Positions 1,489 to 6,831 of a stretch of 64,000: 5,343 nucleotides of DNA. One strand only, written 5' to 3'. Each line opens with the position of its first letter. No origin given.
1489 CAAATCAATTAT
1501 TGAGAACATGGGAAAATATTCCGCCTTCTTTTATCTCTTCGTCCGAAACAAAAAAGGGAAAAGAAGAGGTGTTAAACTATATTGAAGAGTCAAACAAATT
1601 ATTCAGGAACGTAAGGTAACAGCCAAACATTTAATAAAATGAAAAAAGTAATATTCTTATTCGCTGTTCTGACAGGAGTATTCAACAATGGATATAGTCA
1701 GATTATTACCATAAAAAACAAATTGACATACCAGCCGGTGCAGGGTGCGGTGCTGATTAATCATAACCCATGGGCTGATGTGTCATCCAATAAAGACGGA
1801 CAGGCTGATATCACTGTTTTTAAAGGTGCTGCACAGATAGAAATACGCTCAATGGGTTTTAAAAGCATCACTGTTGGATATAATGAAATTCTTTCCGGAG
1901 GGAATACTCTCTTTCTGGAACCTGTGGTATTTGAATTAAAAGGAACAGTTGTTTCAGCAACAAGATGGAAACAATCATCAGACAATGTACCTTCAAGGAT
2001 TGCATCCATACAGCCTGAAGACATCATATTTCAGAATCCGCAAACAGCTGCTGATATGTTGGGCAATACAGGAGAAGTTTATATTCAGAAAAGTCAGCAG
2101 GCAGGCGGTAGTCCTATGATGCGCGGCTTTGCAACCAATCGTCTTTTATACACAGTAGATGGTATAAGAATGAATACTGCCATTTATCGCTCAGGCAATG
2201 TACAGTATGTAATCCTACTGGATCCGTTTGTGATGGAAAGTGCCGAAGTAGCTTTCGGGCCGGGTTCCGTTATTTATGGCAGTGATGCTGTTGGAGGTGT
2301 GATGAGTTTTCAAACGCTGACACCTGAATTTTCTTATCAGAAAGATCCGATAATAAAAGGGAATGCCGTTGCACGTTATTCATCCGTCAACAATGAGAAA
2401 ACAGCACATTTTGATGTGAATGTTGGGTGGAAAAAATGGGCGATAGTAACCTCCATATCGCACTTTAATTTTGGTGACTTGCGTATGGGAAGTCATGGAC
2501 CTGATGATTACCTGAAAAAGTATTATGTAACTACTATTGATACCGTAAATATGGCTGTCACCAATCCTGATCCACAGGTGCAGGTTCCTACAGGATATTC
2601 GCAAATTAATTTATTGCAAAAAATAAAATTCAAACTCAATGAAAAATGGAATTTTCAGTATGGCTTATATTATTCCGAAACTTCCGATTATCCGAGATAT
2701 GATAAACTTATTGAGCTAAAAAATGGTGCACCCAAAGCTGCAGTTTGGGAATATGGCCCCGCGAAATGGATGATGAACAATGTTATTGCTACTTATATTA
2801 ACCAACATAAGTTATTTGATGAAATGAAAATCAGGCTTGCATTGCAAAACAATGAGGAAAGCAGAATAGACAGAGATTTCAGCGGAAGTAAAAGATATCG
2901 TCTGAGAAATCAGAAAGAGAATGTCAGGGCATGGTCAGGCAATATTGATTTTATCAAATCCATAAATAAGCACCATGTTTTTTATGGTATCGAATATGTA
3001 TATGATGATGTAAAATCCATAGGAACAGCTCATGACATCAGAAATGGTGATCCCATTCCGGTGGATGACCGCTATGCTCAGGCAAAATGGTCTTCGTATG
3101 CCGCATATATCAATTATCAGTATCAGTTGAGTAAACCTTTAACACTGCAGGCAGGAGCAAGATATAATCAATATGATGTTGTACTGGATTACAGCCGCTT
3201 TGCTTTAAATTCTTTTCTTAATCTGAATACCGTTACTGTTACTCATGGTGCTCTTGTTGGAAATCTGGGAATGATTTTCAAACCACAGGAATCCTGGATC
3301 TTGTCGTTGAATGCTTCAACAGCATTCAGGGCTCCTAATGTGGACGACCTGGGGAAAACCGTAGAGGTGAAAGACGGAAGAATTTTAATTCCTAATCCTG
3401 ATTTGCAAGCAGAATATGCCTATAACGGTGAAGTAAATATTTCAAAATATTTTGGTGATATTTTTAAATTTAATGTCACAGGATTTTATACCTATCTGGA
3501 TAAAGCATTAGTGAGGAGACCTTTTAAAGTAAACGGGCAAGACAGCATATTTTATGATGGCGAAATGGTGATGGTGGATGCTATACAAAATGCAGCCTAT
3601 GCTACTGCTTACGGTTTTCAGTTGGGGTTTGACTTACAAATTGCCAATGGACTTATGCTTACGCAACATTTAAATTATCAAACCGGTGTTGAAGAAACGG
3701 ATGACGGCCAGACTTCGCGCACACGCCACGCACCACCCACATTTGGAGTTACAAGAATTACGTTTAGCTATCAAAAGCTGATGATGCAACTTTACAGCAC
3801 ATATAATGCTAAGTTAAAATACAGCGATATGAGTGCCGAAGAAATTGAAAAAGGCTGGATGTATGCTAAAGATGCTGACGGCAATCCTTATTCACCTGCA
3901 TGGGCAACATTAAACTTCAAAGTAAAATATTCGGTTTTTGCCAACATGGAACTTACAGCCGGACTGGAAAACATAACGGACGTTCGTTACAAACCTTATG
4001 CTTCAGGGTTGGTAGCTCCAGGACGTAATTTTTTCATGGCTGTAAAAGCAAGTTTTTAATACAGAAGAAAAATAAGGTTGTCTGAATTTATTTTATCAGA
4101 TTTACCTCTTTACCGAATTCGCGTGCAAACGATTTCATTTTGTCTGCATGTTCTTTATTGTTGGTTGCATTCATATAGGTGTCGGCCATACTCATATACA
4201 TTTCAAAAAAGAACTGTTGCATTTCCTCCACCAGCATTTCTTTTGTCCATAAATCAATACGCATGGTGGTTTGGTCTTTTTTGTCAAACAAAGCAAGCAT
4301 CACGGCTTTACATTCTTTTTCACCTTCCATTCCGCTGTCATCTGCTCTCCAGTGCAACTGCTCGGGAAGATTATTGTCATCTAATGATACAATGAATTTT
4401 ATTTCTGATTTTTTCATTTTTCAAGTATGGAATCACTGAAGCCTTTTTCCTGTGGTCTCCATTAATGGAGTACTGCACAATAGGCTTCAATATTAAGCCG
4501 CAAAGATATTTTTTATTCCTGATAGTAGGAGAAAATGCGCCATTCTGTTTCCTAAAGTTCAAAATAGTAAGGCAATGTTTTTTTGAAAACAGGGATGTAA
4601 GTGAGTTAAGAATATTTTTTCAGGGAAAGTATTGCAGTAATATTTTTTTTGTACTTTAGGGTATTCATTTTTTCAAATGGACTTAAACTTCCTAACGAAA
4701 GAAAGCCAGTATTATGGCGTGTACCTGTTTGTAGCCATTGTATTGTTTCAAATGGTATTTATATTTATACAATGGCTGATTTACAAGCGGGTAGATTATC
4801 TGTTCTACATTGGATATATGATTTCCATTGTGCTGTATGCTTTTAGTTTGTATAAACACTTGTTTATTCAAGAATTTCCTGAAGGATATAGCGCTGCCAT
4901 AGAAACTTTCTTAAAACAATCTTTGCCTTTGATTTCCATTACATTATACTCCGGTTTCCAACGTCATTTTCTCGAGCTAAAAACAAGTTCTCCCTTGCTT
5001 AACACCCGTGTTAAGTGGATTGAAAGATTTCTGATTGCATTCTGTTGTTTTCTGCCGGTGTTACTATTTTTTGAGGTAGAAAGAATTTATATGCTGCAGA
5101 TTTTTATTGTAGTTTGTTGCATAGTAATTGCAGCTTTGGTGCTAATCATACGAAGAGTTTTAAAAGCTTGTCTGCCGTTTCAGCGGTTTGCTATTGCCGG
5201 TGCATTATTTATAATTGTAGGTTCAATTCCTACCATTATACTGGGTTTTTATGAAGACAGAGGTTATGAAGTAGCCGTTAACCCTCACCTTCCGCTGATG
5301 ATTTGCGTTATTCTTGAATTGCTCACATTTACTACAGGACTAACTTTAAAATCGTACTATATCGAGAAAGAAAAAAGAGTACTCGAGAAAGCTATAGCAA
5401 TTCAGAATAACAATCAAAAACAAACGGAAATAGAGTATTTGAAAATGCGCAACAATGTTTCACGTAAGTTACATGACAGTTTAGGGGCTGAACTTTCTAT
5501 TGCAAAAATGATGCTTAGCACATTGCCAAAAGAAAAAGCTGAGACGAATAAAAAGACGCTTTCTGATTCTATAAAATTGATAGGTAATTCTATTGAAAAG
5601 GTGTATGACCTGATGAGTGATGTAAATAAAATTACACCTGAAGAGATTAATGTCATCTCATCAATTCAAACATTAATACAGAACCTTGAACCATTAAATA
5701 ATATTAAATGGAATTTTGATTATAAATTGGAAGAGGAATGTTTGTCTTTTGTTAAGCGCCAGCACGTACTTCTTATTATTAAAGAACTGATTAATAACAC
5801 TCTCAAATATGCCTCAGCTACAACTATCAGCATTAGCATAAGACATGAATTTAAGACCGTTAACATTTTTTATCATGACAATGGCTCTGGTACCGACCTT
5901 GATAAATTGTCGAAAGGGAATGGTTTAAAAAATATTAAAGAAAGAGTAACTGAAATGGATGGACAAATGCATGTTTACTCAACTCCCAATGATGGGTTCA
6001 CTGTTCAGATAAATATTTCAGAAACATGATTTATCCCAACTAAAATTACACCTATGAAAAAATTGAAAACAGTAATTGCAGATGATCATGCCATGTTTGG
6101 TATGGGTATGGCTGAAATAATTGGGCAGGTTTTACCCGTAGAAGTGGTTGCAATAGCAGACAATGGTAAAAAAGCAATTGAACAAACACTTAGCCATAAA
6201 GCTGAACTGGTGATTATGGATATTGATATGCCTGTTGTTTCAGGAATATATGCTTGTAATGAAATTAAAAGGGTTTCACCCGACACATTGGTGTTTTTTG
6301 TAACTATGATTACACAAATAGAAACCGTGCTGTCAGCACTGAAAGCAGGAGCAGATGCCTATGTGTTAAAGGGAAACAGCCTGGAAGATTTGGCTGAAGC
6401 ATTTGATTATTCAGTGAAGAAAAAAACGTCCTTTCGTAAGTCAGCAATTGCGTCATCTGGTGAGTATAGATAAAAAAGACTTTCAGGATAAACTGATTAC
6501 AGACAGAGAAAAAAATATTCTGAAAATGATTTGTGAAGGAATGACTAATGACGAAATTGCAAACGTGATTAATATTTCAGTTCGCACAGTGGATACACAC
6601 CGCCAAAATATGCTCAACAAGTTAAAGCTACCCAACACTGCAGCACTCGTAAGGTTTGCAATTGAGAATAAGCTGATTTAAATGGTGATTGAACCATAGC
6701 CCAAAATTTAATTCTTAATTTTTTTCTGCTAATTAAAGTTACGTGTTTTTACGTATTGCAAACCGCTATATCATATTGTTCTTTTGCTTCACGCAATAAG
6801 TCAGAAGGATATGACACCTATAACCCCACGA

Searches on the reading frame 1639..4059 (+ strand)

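Call 6: search_protein_families(library=pfam, proteins=[window:1639-4059:+], max_evalue=0.01)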
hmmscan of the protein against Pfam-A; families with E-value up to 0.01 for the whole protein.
window:1639-4059:+ (806 aa): 2 families
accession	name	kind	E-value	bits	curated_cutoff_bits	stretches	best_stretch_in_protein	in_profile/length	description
PF00593.30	TonB_dep_Rec_b-barrel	-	1.6e-31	111.1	27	1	337-779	77-436/436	TonB dependent receptor-like, beta-barrel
PF07715.20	Plug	-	5.9e-18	65.8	23.9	1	116-221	4-107/107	TonB-dependent Receptor Plug Domain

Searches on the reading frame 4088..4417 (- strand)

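Call 6: search_protein_families(library=pfam, proteins=[window:4088-4417:-], max_evalue=0.01)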
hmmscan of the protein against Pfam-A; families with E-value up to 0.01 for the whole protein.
window:4088-4417:- (109 aa): 1 family
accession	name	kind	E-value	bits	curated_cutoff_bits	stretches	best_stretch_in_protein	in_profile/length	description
PF19937.4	GldC-like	-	4.6e-34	117.2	25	1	18-106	1-89/90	Gliding motility-associated protein GldC-like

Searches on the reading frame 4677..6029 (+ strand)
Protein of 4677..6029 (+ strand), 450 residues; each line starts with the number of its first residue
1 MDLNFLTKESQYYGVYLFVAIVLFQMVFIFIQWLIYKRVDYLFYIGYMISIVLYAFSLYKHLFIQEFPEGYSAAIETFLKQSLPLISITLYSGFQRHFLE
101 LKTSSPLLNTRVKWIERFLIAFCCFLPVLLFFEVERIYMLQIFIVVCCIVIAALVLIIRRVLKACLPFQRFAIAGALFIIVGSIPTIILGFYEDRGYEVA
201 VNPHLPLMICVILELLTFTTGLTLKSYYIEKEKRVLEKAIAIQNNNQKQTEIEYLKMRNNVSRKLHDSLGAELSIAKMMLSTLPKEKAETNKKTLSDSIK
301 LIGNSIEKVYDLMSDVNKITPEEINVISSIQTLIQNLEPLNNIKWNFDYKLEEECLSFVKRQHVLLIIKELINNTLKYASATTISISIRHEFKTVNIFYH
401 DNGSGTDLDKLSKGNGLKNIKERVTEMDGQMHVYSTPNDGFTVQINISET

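Call 6: search_protein_families(library=pfam, proteins=[window:4677-6029:+], max_evalue=0.01)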
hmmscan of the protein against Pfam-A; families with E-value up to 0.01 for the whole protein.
window:4677-6029:+ (450 aa): 3 families
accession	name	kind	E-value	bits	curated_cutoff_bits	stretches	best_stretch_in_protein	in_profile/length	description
PF07695.17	7TMR-DISM_7TM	-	1.4e-12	48.4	29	1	15-223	5-203/205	7TM diverse intracellular signalling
PF02518.31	HATPase_c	-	5.3e-09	37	26.4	1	362-447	4-107/111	Histidine kinase-, DNA gyrase B-, and HSP90-like ATPase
PF07730.19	HisKA_3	-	5.3e-05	24.1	24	1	258-309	2-52/68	Histidine kinase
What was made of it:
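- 4677..6029 (+): Sensor histidine kinase (7TMR-DISM_7TM + HisKA_3 + HATPase_c), first gene of the module. Pfam (call 6).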

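Call 22: find_homologous_proteins(query=window:4677-6029:+)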
Query window:4677-6029:+ (450 aa): 167 proteins with E <= 0.001 among 5565 candidates; the best 120 are listed.
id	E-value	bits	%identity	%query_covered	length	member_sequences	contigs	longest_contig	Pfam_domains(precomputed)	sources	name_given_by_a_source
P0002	1.9e-278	941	96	100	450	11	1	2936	PF07695.18,PF02518.32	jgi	-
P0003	7.2e-271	916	92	100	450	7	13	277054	PF07695.18,PF02518.32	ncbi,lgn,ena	-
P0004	4.0e-115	403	45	100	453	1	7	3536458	PF07730.20,PF07695.18,PF02518.32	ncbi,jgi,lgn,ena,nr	ncbi:MAG TPA: 7TM diverse intracellular signaling domain-containing protein [Bacteroidia bacterium]|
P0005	1.9e-113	398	45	100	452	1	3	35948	PF07730.20,PF07695.18,PF02518.32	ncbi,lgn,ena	-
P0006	3.0e-105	371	42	100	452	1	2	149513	PF07730.20,PF07695.18,PF02518.32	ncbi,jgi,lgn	-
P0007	4.7e-96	340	39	99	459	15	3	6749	PF07695.18,PF02518.32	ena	-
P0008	1.1e-63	234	33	99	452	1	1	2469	PF07730.20,PF07695.18,PF02518.32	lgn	-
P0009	2.1e-62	230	32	99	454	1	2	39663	PF07695.18,PF02518.32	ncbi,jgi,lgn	jgi:signal transduction histidine kinase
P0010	1.4e-60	223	30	97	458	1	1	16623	PF07730.20,PF07695.18,PF02518.32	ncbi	-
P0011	3.7e-59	219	30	99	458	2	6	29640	PF07730.20,PF07695.18,PF02518.32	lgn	-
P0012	4.1e-38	150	26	96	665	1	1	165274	PF07730.20,PF07695.18,PF02518.32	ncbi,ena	-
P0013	3.5e-34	137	25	96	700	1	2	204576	PF07696.18,PF07730.20,PF07695.18,PF02518.32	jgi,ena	-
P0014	1.9e-30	124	24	96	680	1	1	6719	PF07730.20,PF07695.18,PF02518.32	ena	-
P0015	1.6e-25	108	38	45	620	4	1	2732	PF00515.35,PF13424.13,PF13581.13,PF07730.20,PF02518.32,PF07719.24,PF13374.13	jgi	-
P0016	1.2e-20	92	32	53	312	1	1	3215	PF07730.20,PF02518.32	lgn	-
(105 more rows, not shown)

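Call 24: find_encoding_contigs(protein=P0004, flank=5000, max_places=2)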
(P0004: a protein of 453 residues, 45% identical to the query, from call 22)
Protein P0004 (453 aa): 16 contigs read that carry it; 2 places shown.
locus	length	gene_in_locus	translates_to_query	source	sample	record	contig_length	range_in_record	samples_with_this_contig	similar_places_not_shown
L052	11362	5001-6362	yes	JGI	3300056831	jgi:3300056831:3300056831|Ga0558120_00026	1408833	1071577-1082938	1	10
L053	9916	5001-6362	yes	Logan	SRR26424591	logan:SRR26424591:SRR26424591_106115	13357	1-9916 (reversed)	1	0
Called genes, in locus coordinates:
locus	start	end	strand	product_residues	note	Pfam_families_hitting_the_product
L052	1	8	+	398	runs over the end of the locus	PF04339:FemAB_like (faint)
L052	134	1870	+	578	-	PF13573:SprB, PF13860:FlgD_ig (faint), PF13573:SprB, PF18962:Por_Secre_tail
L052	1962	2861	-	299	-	PF01040:UbiA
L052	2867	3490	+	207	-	PF04336:ACP_PD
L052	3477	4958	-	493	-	PF18962:Por_Secre_tail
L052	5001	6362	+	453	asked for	PF07695:7TMR-DISM_7TM, PF07730:HisKA_3 (faint), PF02518:HATPase_c (weak)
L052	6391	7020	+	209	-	PF00072:Response_reg, PF00196:GerE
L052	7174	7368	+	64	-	PF00196:GerE, PF08281:Sigma70_r4_2 (faint), PF13384:HTH_23 (weak)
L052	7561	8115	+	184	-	PF01391:Collagen (faint)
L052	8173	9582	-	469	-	PF13489:Methyltransf_23, PF08241:Methyltransf_11, PF08242:Methyltransf_12, PF13649:Methyltransf_25, PF13847:Methyltransf_31, PF00535:Glycos_transf_2, PF10111:Glyco_tranf_2_2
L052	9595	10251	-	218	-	PF01144:CoA_trans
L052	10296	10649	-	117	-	PF05635:23S_rRNA_IVP, PF22296:bAvd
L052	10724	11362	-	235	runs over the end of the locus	PF01144:CoA_trans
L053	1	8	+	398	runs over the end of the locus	PF04339:FemAB_like (faint)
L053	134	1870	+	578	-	PF13573:SprB, PF13860:FlgD_ig (faint), PF13573:SprB, PF18962:Por_Secre_tail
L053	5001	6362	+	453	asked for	PF07695:7TMR-DISM_7TM, PF07730:HisKA_3 (faint), PF02518:HATPase_c (weak)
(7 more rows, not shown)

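Call 25: find_encoding_contigs(protein=P0005, flank=5000, max_places=2)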
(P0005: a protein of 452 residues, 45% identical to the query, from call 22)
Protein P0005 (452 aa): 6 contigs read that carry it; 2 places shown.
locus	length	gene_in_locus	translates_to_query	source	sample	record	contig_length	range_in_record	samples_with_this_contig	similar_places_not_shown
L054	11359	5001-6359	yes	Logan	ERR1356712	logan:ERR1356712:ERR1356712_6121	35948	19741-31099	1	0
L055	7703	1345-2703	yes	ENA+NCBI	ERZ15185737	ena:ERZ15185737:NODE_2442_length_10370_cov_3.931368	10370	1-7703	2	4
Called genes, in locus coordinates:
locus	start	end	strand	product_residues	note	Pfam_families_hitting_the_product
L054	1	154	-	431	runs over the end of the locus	PF05195:AMP_N, PF00557:Peptidase_M24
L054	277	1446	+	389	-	PF04339:FemAB_like (faint)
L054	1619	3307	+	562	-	PF13573:SprB, PF13860:FlgD_ig (faint), PF27154:ORF11_beta (faint), PF13573:SprB, PF18962:Por_Secre_tail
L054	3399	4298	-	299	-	PF01040:UbiA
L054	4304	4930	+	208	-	PF04336:ACP_PD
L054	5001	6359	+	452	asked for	PF07695:7TMR-DISM_7TM, PF07730:HisKA_3 (faint), PF02518:HATPase_c (weak)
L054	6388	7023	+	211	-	PF00072:Response_reg, PF00196:GerE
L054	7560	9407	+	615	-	PF01289:Thiol_cytolysin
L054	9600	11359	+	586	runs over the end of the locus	PF13472:Lipase_GDSL_2 (weak)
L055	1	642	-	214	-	?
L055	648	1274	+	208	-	PF04336:ACP_PD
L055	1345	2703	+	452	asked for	PF07695:7TMR-DISM_7TM, PF07730:HisKA_3 (faint), PF02518:HATPase_c (weak)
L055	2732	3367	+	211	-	PF00072:Response_reg, PF00196:GerE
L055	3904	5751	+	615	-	PF01289:Thiol_cytolysin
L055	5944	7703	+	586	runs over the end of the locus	PF13472:Lipase_GDSL_2 (weak)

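Call 26: find_encoding_contigs(protein=P0006, flank=5000, max_places=2)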
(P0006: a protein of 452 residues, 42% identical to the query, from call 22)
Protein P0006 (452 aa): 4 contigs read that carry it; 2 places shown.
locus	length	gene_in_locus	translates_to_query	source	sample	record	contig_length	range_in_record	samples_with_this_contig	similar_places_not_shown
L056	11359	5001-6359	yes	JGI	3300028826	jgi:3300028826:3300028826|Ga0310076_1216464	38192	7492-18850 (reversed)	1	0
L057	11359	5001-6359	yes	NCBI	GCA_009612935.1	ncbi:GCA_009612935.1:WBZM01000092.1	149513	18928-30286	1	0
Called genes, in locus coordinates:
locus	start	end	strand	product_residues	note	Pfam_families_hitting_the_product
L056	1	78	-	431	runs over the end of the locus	PF05195:AMP_N, PF00557:Peptidase_M24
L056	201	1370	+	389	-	PF04339:FemAB_like (faint)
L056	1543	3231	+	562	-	PF13573:SprB, PF27154:ORF11_beta (faint), PF13573:SprB, PF18962:Por_Secre_tail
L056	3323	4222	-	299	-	PF01040:UbiA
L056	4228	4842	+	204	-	PF04336:ACP_PD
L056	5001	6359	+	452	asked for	PF07695:7TMR-DISM_7TM, PF07730:HisKA_3 (faint), PF02518:HATPase_c (weak)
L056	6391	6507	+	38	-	-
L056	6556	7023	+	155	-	PF00072:Response_reg, PF00196:GerE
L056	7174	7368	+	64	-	PF00196:GerE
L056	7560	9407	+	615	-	PF01289:Thiol_cytolysin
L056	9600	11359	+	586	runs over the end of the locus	PF13472:Lipase_GDSL_2 (weak)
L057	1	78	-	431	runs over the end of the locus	PF05195:AMP_N, PF00557:Peptidase_M24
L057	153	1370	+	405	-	PF04339:FemAB_like (faint)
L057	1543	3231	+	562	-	PF13573:SprB, PF13860:FlgD_ig (faint), PF27154:ORF11_beta (faint), PF13573:SprB, PF18962:Por_Secre_tail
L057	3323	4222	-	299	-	PF01040:UbiA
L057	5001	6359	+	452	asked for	PF07695:7TMR-DISM_7TM, PF07730:HisKA_3 (faint), PF02518:HATPase_c (weak)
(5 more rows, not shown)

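Call 27: find_encoding_contigs(protein=P0007, flank=5000, max_places=2)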
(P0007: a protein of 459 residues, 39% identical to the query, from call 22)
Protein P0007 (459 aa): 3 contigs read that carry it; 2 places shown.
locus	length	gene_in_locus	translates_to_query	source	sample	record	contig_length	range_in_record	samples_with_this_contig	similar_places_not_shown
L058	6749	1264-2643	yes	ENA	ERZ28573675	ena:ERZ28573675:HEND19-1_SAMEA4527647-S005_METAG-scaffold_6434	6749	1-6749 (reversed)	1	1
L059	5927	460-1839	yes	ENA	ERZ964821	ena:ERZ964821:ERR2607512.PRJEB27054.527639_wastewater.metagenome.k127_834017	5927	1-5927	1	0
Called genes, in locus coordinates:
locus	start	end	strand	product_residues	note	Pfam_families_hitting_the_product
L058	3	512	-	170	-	?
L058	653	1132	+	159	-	PF04336:ACP_PD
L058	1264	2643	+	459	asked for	PF07695:7TMR-DISM_7TM, PF02518:HATPase_c (weak)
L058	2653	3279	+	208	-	PF00072:Response_reg, PF00196:GerE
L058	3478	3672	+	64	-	PF00196:GerE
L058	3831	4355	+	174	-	-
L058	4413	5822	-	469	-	PF13489:Methyltransf_23, PF08241:Methyltransf_11, PF08242:Methyltransf_12, PF13649:Methyltransf_25, PF13847:Methyltransf_31, PF00535:Glycos_transf_2, PF10111:Glyco_tranf_2_2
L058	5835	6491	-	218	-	PF01144:CoA_trans, PF13336:AcetylCoA_hyd_C (weak)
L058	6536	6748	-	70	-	?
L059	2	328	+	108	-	?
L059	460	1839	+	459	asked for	PF07695:7TMR-DISM_7TM, PF02518:HATPase_c (weak)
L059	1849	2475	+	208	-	PF00072:Response_reg, PF00196:GerE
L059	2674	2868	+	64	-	PF00196:GerE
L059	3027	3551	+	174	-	-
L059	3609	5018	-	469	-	PF13489:Methyltransf_23, PF08241:Methyltransf_11, PF08242:Methyltransf_12, PF13649:Methyltransf_25, PF13847:Methyltransf_31, PF00535:Glycos_transf_2, PF10111:Glyco_tranf_2_2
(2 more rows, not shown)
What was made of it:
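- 4677..6029 (+): Homologs at 39-45% identity head the same three-gene module in other lineages (calls 22, 24-27).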

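Call 31: find_encoding_contigs(protein=P0009, flank=5000, max_places=1)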
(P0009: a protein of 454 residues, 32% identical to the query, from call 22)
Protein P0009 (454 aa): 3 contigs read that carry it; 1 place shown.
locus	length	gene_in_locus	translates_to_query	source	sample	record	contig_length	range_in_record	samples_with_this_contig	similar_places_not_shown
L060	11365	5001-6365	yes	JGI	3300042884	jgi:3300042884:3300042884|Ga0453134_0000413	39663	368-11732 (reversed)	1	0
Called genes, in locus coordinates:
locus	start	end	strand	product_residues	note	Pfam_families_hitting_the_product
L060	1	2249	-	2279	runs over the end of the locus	-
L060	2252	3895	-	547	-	-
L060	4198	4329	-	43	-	-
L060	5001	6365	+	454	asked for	PF07695:7TMR-DISM_7TM, PF02518:HATPase_c (weak)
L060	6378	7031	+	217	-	PF00072:Response_reg, PF00196:GerE, PF08281:Sigma70_r4_2 (faint)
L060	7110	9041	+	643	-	PF17164:DUF5122, PF18962:Por_Secre_tail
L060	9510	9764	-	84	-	-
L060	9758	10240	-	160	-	-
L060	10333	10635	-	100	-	-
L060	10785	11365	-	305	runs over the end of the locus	-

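Call 32: find_encoding_contigs(protein=P0010, flank=5000, max_places=1)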
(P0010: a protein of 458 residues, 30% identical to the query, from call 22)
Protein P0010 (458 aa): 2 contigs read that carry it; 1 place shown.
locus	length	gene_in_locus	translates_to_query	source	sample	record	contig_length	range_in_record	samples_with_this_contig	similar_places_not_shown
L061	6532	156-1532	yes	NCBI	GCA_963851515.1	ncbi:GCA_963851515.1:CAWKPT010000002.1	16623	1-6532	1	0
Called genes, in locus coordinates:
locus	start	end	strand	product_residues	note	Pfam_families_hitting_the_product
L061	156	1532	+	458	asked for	PF07695:7TMR-DISM_7TM, PF07730:HisKA_3, PF02518:HATPase_c (weak)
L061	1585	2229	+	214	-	PF00072:Response_reg, PF04545:Sigma70_r4 (faint), PF08281:Sigma70_r4_2 (weak), PF00196:GerE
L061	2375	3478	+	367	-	-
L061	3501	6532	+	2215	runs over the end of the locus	PF07495:Y_Y_Y (faint), PF16116:DUF4832 (faint), PF11617:Cu-binding_MopE, PF07705:CARDB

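Call 33: find_encoding_contigs(protein=P0011, flank=5000, max_places=1)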
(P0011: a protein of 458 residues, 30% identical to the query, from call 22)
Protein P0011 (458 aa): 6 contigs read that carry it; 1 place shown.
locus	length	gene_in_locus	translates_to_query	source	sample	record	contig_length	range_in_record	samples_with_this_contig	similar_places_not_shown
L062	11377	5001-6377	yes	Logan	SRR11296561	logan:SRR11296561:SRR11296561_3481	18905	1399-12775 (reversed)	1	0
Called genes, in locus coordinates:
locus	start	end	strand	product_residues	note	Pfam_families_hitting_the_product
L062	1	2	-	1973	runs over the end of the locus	PF18962:Por_Secre_tail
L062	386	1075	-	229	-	PF00072:Response_reg, PF04397:LytTR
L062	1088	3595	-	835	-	PF00512:HisKA, PF02518:HATPase_c, PF00072:Response_reg, PF01627:Hpt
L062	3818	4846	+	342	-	PF02445:NadA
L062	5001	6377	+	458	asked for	PF07695:7TMR-DISM_7TM, PF07730:HisKA_3, PF02518:HATPase_c (weak)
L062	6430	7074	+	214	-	PF00072:Response_reg, PF00196:GerE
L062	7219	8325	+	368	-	-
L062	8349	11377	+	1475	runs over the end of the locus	?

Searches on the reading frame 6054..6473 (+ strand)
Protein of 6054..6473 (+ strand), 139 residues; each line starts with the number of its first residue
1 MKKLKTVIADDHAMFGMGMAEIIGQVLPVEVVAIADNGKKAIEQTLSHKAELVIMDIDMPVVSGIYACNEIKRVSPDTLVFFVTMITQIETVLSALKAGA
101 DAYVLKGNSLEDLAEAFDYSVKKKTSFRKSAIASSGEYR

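Call 6: search_protein_families(library=pfam, proteins=[window:6054-6473:+], max_evalue=0.01)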
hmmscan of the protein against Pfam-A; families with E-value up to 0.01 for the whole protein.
window:6054-6473:+ (139 aa): 1 family
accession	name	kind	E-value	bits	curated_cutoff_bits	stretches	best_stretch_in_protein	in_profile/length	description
PF00072.30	Response_reg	-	2.7e-21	76.3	30.2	1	7-117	2-110/111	Response regulator receiver domain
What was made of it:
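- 6054..6681 (+): NarL-type response regulator (REC + GerE HTH). In this assembly it is split by one extra A in the run 6421-6427. Pfam on both ORFs (call 6).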

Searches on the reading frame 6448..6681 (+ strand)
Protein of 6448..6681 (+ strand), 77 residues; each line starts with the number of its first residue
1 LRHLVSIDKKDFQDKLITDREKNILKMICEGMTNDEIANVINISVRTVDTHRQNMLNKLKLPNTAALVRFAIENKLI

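Call 6: search_protein_families(library=pfam, proteins=[window:6448-6681:+], max_evalue=0.01)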
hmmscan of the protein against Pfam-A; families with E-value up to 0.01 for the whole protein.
window:6448-6681:+ (77 aa): 7 families
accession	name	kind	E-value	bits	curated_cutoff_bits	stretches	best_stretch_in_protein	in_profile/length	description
PF00196.25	GerE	-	1.4e-18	66.7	23.5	1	17-71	3-57/57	Bacterial regulatory proteins, luxR family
PF08281.18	Sigma70_r4_2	-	6.7e-06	26.1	25.7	1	19-54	13-49/54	Sigma-70, region 4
PF04545.22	Sigma70_r4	-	0.00092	19.1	24.1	1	18-60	6-49/50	Sigma-70, region 4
PF13412.12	HTH_24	-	0.0011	18.9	21.9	1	19-55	3-41/48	Winged helix-turn-helix DNA-binding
PF07638.17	Sigma70_ECF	-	0.0021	18.4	21.1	1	18-50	138-170/185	ECF sigma factor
PF13384.12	HTH_23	-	0.0029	17.8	24.6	1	23-50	9-36/50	Homeodomain-like domain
PF13936.12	HTH_38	-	0.0074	16.4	27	0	23-50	12-39/44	Helix-turn-helix domain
